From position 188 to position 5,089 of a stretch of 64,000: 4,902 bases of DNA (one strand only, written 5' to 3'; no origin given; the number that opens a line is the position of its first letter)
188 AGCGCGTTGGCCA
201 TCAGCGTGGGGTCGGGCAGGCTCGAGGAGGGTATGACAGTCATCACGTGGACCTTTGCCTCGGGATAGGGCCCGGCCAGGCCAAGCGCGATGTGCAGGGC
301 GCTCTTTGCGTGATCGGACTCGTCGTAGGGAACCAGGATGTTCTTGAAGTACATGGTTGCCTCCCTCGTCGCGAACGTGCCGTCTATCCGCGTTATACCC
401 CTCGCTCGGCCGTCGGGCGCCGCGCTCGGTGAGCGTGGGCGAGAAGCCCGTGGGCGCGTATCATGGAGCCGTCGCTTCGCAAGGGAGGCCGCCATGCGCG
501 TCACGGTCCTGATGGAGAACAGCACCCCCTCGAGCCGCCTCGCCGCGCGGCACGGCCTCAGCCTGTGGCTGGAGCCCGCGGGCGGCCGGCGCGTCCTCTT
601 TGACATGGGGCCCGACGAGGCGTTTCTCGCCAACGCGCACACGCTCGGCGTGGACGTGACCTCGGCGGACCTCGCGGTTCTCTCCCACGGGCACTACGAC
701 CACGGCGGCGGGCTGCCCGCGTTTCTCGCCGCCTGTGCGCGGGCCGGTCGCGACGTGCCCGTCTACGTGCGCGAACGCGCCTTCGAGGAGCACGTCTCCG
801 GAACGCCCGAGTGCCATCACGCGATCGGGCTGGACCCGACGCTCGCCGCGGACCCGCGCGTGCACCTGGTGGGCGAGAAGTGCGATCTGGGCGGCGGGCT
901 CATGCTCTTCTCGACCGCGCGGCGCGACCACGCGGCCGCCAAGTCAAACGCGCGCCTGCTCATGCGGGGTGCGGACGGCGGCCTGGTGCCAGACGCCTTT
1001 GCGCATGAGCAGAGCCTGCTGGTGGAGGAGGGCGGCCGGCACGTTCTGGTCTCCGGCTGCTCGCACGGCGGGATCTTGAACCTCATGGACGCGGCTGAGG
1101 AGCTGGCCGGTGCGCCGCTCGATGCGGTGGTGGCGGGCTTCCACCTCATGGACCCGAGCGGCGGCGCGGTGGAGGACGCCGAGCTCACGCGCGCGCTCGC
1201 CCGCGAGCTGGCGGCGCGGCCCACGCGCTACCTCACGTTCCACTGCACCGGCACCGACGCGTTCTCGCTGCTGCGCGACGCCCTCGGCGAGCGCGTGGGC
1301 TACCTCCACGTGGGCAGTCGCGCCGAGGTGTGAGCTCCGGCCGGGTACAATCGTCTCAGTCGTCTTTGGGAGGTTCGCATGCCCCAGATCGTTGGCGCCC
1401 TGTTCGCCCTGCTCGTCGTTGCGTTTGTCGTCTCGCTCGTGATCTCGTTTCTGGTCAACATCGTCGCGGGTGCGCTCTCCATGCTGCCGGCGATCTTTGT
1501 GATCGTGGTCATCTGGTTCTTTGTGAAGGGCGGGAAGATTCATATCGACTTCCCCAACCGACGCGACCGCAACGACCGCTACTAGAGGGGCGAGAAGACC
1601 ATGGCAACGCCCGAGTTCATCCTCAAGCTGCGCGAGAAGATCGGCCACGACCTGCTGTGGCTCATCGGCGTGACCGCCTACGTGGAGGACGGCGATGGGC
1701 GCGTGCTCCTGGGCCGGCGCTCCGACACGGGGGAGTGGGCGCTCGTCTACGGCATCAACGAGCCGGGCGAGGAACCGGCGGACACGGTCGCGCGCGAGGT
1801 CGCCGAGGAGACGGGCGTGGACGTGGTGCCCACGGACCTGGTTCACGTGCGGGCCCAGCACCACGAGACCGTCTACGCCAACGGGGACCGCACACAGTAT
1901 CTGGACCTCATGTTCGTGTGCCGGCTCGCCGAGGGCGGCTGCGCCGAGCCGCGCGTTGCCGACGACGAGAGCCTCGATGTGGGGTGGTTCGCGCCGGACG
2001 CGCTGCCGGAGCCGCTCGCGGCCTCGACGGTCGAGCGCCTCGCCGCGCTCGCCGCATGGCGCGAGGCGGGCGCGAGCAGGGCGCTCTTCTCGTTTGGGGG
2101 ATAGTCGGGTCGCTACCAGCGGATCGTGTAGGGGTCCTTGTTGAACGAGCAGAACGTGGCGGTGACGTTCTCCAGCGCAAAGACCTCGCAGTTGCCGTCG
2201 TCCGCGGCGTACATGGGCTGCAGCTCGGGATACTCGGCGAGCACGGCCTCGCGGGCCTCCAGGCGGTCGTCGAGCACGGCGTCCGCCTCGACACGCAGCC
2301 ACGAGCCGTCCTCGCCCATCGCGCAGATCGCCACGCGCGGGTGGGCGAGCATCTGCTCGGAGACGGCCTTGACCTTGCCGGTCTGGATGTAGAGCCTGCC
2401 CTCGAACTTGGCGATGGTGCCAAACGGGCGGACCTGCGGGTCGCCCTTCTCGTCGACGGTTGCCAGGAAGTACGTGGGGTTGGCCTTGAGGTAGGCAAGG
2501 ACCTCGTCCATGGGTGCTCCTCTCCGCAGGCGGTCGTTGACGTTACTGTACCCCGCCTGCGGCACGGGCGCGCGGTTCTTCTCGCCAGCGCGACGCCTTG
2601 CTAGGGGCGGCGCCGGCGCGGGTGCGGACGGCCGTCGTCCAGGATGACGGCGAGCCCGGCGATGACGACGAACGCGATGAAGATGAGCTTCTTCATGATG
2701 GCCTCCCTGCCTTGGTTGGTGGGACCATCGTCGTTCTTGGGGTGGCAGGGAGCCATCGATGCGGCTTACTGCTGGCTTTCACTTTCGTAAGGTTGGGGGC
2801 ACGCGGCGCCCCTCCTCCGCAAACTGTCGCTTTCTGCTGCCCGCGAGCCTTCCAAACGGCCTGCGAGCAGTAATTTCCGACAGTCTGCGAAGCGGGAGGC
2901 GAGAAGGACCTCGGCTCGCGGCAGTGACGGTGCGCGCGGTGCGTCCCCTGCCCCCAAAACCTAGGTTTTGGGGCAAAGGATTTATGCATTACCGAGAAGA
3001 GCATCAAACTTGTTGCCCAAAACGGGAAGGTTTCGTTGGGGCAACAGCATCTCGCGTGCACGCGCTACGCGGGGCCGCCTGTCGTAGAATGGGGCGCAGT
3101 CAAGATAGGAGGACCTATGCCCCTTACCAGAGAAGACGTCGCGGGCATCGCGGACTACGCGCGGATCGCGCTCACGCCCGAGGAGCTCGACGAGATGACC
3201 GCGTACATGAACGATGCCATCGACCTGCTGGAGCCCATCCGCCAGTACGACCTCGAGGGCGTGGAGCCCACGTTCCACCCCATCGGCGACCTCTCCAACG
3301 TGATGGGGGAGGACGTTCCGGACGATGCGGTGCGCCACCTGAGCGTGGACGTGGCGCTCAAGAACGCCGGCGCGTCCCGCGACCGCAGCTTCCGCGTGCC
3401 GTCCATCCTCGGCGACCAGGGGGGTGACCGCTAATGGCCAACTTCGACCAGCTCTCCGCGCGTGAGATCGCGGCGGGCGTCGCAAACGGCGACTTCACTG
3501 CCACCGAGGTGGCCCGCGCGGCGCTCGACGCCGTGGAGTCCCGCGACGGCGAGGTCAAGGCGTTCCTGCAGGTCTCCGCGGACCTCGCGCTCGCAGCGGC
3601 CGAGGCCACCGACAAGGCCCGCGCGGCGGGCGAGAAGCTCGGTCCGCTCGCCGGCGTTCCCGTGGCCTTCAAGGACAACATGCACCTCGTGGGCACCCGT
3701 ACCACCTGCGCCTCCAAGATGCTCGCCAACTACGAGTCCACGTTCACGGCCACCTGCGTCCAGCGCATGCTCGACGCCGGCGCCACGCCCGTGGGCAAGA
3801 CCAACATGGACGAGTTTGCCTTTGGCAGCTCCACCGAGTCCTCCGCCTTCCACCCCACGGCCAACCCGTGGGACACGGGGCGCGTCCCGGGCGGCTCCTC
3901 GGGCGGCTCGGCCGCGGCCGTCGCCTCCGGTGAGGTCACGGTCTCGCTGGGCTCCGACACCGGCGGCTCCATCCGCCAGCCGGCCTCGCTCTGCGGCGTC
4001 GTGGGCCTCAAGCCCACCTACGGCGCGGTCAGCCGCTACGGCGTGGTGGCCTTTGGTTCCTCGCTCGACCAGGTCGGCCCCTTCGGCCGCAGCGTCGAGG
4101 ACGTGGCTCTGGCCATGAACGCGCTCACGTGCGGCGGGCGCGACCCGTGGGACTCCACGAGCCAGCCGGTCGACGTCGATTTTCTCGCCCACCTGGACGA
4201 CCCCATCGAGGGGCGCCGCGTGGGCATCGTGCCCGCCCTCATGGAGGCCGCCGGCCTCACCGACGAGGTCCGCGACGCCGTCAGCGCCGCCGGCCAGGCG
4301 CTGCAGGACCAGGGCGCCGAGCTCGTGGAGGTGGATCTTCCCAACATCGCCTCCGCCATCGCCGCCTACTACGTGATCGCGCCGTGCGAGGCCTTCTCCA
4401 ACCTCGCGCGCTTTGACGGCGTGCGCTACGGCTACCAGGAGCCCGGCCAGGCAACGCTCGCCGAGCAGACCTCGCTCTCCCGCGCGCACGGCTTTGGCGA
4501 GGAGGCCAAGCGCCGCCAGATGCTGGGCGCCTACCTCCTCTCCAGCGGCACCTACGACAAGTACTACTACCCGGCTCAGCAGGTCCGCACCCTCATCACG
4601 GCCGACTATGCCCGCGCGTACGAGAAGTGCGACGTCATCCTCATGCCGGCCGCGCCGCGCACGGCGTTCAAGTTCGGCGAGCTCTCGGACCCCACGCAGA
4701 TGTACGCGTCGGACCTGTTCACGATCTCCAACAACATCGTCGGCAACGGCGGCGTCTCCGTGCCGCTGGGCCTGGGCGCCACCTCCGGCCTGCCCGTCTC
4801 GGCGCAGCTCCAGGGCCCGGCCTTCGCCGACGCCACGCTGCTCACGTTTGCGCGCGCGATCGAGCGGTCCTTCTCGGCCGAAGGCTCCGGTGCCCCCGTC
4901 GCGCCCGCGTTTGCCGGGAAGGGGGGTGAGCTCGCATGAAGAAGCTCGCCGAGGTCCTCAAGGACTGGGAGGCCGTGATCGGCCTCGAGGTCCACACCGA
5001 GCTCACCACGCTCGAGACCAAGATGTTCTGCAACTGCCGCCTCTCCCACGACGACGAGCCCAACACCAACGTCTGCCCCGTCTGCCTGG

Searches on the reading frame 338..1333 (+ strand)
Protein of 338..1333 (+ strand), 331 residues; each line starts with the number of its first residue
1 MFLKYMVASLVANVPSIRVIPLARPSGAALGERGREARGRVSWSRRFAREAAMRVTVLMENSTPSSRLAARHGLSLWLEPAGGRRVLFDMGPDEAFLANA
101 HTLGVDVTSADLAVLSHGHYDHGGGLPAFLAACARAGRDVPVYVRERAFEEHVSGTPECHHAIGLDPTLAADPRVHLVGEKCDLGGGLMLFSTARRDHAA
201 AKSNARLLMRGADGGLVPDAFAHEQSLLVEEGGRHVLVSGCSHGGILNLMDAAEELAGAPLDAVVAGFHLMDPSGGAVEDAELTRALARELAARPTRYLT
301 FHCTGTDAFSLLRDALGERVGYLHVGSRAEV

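Call 9: search_protein_families(library=pfam, proteins=[window:338-1333:+])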
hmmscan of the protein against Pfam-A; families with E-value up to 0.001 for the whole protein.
window:338-1333:+ (331 aa): 3 families
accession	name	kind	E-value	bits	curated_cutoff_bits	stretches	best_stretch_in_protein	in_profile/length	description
PF12706.13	Lactamase_B_2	-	3.7e-08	33.6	27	1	84-160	1-78/200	Beta-lactamase superfamily domain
PF00753.33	Lactamase_B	-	4.6e-07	30.4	22.7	1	74-132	7-66/196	Metallo-beta-lactamase superfamily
PF25418.1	DUF7890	-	0.00054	19.9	26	0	237-264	17-44/47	Domain of unknown function (DUF7890)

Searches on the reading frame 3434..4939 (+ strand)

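Call 9: search_protein_families(library=pfam, proteins=[window:3434-4939:+])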
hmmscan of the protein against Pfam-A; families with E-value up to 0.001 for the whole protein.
window:3434-4939:+ (501 aa): 1 family
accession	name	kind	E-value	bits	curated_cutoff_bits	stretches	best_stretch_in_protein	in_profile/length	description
PF01425.27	Amidase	-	3.2e-138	462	27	1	25-470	1-445/445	Amidase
